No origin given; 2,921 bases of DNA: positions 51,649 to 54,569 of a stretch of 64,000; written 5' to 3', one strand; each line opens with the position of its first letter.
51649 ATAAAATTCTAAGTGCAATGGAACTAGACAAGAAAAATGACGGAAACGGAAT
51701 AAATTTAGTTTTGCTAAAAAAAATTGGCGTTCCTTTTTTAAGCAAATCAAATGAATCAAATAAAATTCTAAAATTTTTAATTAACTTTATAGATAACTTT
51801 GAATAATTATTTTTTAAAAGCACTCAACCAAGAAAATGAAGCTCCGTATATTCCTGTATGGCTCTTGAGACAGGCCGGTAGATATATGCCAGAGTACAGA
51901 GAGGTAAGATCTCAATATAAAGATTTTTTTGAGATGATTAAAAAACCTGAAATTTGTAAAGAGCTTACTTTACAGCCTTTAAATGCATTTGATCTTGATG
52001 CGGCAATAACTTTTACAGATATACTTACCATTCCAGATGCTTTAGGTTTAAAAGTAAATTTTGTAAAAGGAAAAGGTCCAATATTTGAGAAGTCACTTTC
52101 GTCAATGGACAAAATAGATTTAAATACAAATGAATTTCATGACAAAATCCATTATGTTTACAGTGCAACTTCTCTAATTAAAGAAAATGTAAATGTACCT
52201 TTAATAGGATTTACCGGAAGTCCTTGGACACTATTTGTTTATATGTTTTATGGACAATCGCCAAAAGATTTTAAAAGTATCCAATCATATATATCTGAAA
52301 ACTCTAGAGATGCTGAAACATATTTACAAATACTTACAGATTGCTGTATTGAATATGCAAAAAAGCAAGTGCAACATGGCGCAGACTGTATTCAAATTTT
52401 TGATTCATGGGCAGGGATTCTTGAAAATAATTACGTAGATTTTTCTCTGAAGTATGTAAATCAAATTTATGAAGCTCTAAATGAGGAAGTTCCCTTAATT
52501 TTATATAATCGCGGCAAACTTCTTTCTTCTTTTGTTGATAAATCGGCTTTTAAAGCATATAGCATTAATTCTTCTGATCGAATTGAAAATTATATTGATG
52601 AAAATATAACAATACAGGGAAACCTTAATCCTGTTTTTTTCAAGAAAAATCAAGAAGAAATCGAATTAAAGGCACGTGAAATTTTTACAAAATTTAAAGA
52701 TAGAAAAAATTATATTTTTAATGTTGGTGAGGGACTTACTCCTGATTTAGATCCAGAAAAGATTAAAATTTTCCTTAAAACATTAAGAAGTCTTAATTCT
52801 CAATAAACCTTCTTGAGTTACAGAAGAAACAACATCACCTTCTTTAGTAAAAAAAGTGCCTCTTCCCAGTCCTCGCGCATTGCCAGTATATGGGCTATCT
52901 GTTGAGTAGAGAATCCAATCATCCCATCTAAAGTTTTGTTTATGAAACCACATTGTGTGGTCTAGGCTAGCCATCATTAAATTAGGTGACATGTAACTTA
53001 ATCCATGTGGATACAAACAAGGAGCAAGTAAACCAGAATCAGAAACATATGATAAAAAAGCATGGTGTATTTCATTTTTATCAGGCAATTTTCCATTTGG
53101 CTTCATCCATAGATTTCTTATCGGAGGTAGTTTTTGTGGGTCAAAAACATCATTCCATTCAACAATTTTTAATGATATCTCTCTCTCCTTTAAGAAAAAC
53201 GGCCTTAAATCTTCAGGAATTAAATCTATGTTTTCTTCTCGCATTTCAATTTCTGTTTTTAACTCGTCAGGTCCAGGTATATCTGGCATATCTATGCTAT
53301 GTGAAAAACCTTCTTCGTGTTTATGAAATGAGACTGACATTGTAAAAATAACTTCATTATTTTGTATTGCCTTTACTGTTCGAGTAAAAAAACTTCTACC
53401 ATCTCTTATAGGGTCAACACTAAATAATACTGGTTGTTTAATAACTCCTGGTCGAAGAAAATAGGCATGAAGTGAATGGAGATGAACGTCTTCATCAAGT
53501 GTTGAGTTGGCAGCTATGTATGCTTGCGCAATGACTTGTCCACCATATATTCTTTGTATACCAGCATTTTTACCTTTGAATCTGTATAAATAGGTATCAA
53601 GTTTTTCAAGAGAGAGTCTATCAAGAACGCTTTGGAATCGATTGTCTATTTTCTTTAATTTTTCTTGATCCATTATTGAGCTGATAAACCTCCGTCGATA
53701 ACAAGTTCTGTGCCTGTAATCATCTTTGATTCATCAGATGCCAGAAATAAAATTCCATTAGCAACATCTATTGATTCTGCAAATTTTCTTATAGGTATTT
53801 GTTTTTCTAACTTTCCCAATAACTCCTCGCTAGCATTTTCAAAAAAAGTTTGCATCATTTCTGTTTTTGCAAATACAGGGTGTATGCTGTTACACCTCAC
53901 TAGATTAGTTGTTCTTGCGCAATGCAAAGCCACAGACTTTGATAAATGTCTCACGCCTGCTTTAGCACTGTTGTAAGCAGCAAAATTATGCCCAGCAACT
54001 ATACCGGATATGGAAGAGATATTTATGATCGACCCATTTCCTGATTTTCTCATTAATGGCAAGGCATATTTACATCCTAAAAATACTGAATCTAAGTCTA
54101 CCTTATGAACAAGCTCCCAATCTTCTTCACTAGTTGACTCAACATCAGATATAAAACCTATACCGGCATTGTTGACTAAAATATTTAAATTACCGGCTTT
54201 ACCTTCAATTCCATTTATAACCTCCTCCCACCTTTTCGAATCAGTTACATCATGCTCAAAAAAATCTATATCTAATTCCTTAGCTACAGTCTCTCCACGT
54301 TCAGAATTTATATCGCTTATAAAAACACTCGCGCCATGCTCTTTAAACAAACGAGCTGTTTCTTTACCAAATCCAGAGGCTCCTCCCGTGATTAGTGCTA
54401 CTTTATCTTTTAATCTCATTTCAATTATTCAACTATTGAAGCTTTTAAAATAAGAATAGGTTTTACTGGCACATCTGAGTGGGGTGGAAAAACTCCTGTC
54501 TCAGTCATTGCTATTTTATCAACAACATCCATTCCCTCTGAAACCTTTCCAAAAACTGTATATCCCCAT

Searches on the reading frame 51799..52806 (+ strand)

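Call 55: search_protein_families(library=pfam, proteins=[window:51799-52806:+], max_evalue=0.00001)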
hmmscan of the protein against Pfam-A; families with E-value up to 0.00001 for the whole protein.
window:51799-52806:+ (335 aa): 1 family
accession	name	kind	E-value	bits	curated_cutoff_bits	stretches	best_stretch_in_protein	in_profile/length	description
PF01208.23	URO-D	-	1.9e-93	313.7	23.9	1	3-331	4-345/346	Uroporphyrinogen decarboxylase (URO-D)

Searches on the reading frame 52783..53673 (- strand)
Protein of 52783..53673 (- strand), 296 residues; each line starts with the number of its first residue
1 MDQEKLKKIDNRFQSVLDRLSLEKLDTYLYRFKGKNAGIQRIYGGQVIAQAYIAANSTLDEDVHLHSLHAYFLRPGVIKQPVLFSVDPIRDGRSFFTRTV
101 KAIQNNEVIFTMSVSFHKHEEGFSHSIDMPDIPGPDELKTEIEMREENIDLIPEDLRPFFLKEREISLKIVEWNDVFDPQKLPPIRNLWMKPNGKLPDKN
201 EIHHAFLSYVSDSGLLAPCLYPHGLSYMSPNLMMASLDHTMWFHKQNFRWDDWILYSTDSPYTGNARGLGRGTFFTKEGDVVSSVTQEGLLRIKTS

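Call 55: search_protein_families(library=pfam, proteins=[window:52783-53673:-], max_evalue=0.00001)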
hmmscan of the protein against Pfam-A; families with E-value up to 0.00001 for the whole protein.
window:52783-53673:- (296 aa): 3 families
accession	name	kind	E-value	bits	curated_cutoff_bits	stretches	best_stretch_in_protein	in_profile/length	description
PF02551.21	Acyl_CoA_thio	-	7.7e-36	123.3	21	1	160-290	6-132/132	Acyl-CoA thioesterase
PF20789.3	4HBT_3C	-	2.7e-20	73.4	24.1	1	182-290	38-139/140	Acyl-CoA thioesterase C-terminal domain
PF13622.12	4HBT_3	-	6.7e-20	71.6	24.3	1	39-117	8-83/83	Acyl-CoA thioesterase N-terminal domain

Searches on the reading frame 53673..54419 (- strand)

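Call 55: search_protein_families(library=pfam, proteins=[window:53673-54419:-], max_evalue=0.00001)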
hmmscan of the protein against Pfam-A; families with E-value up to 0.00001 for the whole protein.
window:53673-54419:- (248 aa): 3 families
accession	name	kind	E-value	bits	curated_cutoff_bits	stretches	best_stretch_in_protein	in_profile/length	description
PF13561.12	adh_short_C2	-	1e-59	202.4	27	1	14-246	3-236/236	Enoyl-(Acyl carrier protein) reductase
PF00106.31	adh_short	-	4.8e-49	166.9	26.6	1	6-195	1-193/195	short chain dehydrogenase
PF08659.16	KR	-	1.2e-07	32.3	22.6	1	8-154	3-154/180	KR domain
